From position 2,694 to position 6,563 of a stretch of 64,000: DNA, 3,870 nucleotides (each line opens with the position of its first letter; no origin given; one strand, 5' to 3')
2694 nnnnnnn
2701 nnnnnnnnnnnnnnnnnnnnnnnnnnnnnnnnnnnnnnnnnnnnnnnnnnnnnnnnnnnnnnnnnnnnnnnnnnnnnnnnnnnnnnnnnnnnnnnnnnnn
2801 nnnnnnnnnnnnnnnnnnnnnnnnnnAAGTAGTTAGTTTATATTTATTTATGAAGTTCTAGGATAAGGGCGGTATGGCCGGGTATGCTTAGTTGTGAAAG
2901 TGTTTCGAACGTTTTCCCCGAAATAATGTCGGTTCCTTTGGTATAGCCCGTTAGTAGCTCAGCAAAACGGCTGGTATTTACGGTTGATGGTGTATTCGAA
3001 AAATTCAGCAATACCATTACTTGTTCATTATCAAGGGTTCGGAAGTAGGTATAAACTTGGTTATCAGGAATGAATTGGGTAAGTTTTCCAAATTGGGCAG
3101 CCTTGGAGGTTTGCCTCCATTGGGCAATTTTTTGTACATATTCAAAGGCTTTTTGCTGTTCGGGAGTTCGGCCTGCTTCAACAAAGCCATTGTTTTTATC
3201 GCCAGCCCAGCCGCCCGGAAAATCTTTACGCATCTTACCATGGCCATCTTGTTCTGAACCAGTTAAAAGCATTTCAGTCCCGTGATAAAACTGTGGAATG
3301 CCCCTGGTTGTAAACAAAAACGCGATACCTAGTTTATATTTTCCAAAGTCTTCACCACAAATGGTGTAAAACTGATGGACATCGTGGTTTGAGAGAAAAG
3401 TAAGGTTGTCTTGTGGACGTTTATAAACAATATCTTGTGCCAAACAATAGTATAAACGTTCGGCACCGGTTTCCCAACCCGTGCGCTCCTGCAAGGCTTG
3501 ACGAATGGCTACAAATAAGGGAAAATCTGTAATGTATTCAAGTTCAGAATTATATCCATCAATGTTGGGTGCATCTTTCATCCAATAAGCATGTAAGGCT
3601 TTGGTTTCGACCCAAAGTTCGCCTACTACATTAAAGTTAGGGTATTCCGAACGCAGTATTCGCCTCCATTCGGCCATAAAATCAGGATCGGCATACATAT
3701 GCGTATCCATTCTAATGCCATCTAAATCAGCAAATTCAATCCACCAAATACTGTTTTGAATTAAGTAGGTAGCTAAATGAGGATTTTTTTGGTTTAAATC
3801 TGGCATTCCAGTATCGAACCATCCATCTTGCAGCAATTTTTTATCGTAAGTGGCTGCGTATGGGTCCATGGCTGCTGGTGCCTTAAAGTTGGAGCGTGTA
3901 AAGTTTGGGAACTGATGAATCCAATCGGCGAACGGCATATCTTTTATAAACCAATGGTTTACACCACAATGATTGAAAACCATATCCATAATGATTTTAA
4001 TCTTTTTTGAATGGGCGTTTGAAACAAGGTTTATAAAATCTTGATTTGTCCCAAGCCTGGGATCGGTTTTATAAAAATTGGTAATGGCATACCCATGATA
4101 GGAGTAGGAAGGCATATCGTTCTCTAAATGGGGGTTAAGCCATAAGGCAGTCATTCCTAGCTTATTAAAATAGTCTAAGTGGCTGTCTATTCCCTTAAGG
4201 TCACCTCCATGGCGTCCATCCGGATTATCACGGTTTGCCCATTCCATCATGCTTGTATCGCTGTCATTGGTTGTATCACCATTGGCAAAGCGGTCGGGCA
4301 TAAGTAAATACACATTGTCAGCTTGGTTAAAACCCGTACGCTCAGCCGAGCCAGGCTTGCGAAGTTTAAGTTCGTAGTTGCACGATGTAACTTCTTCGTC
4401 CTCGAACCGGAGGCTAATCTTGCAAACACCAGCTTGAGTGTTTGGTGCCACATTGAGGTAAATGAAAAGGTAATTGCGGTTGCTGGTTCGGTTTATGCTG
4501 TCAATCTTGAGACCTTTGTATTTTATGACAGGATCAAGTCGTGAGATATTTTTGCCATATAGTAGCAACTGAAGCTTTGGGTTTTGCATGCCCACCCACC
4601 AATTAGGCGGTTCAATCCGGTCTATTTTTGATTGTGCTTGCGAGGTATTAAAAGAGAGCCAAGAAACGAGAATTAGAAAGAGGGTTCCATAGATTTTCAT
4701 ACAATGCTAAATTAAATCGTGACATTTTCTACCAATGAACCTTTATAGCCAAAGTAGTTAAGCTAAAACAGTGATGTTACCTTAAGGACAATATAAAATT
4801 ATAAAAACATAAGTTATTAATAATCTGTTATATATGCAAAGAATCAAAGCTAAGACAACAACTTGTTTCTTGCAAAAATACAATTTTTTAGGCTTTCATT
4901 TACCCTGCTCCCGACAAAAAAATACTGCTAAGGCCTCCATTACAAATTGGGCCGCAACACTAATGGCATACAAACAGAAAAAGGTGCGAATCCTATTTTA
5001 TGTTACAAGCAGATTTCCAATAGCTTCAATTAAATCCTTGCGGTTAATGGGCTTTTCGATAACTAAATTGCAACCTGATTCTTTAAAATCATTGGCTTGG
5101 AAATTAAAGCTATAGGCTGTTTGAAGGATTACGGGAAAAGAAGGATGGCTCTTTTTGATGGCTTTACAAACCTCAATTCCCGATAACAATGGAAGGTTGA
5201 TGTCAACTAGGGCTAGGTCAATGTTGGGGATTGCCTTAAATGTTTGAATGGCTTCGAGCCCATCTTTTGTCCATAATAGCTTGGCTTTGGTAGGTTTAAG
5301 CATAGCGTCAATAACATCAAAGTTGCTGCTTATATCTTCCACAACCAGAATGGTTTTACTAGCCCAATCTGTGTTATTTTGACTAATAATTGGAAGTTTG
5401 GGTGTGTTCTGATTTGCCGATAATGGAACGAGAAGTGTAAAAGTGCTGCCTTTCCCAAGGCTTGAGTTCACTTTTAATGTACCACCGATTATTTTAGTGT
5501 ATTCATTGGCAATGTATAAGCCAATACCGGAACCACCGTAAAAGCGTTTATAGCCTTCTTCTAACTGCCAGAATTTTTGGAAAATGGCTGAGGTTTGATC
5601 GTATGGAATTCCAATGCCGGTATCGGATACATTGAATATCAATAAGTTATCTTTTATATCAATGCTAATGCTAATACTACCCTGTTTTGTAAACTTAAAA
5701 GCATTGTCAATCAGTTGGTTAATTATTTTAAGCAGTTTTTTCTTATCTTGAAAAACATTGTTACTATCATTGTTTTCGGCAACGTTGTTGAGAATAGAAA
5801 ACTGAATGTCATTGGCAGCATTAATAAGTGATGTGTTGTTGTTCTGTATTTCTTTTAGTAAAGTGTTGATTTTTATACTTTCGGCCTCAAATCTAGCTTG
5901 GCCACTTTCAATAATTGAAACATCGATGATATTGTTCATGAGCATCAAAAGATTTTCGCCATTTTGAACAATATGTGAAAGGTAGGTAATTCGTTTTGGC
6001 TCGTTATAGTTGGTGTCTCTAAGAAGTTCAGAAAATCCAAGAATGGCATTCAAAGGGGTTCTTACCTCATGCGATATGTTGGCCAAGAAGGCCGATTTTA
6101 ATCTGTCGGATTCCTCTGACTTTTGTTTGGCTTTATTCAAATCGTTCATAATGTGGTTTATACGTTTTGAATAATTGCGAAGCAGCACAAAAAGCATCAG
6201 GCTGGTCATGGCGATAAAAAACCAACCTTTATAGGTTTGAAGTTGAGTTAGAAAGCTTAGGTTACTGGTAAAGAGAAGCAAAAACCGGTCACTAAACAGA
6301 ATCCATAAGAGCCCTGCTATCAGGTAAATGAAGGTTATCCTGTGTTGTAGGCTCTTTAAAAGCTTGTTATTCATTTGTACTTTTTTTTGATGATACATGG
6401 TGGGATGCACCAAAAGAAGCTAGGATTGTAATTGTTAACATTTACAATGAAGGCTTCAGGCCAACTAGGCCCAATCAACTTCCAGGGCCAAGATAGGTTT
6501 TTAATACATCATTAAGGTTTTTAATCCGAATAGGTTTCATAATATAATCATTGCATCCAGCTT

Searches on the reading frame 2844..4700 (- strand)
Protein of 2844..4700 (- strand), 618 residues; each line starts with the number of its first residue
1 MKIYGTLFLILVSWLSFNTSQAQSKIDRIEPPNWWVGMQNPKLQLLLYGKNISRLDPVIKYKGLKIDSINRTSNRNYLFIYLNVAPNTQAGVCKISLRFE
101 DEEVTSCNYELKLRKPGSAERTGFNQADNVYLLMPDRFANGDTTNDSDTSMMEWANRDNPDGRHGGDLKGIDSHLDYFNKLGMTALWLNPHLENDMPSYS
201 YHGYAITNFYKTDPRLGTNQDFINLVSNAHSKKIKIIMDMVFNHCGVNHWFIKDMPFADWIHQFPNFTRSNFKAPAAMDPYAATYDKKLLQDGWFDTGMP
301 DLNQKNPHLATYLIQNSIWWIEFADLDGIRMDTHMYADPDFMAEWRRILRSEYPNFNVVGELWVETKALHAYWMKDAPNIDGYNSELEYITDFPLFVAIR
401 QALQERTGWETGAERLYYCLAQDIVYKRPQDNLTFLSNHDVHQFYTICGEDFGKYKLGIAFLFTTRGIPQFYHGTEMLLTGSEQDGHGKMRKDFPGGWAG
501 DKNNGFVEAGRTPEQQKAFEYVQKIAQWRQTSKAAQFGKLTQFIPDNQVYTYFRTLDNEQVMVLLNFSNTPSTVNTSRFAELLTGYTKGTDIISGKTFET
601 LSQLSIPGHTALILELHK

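Call 8: search_protein_families(library=ncbifam, proteins=[window:2844-4700:-], max_evalue=1e-30)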
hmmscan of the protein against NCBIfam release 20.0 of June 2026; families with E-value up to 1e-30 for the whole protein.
window:2844-4700:- (618 aa): 2 families
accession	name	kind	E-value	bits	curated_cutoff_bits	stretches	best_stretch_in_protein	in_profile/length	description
NF008051.0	PRK10785.1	equivalog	4.8e-42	143.9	568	1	131-575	125-565/607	maltodextrin glucosidase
NF041090.1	Cyc-maltodext_AglB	equivalog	6.4e-34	117.6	540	1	131-602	11-439/470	cyclomaltodextrinase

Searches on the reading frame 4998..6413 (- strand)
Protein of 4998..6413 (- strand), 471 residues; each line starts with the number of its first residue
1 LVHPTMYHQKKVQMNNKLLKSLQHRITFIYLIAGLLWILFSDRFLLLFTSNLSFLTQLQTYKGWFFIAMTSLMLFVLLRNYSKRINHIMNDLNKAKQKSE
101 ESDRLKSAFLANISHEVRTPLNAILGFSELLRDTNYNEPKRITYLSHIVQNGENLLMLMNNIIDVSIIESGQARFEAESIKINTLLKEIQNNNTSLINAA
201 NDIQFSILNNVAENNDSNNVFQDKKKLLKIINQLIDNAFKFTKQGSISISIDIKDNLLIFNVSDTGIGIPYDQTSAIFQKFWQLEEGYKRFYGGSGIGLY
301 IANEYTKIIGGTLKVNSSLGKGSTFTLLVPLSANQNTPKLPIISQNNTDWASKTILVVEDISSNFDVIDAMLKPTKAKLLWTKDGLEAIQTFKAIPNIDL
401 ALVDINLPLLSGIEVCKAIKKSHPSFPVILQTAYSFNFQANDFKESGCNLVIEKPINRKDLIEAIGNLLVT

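Call 8: search_protein_families(library=ncbifam, proteins=[window:4998-6413:-], max_evalue=1e-30)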
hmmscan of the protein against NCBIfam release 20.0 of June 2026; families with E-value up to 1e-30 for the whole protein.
window:4998-6413:- (471 aa): 19 families
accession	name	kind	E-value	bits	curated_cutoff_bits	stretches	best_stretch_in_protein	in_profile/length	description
TIGR02956.1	TMAO_torS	equivalog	2.8e-80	270.7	676.5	1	78-469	436-820/967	TMAO reductase system sensor histidine kinase/response regulator TorS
NF041947.1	LuxQ_Vibrio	equivalog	1.8e-77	261.1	1200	1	93-465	459-835/843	quorum-sensing autoinducer 2 sensor kinase/phosphatase LuxQ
NF008302.0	PRK11091.1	equivalog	3.8e-65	220.5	838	1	94-468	271-642/779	aerobic respiration two-component sensor histidine kinase ArcB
NF008318.0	PRK11107.1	equivalog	9.9e-64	215.8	890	1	91-338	278-525/920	two-component sensor histidine kinase BarA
NF011874.0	PRK15347.1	equivalog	8.7e-62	209.4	852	1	83-337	375-620/921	two component system sensor kinase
NF038297.2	hybrid_HK_HrmK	equivalog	4e-60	204.1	725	1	85-462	214-601/607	hybrid histidine kinase/response regulator HrmK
NF008099.0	PRK10841.1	equivalog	1.5e-51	175.2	920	1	88-340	452-699/949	two-component system sensor histidine kinase RcsC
NF008543.0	PRK11466.1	equivalog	1.7e-51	175.1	982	1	91-467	429-796/914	TMAO reductase system sensor histidine kinase/response regulator TorS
NF045901.1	HisKinLetSLeg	equivalog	7.9e-50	169.7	1650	1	91-331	278-518/906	two-component system sensor histidine kinase LetS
NF046044.1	PnpS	equivalog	4.9e-47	160.8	400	1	83-330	151-390/390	two-component system histidine kinase PnpS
NF041832.1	near_NosP_CTERM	subfamily_domain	7.8e-46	156.8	400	1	102-463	3-364/370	NahK/ErcS family hybrid sensor histidine kinase/response regulator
NF047874.1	MASE3_PAS_HK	subfamily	6.6e-43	147.4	560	1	73-334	367-628/655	MASE3 domain-containing sensor histidine kinase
NF033092.0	HK_WalK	equivalog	2e-41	142.3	725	1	98-330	364-593/594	cell wall metabolism sensor histidine kinase WalK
NF047465.1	hybrid_HK_LvrA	exception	2.2e-41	141.8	1200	1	90-335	186-426/819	hybrid histidine kinase/response regulator LvrA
TIGR02966.1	phoR_proteo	equivalog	4.4e-40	137.7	334.2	1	99-327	107-331/333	phosphate regulon sensor histidine kinase PhoR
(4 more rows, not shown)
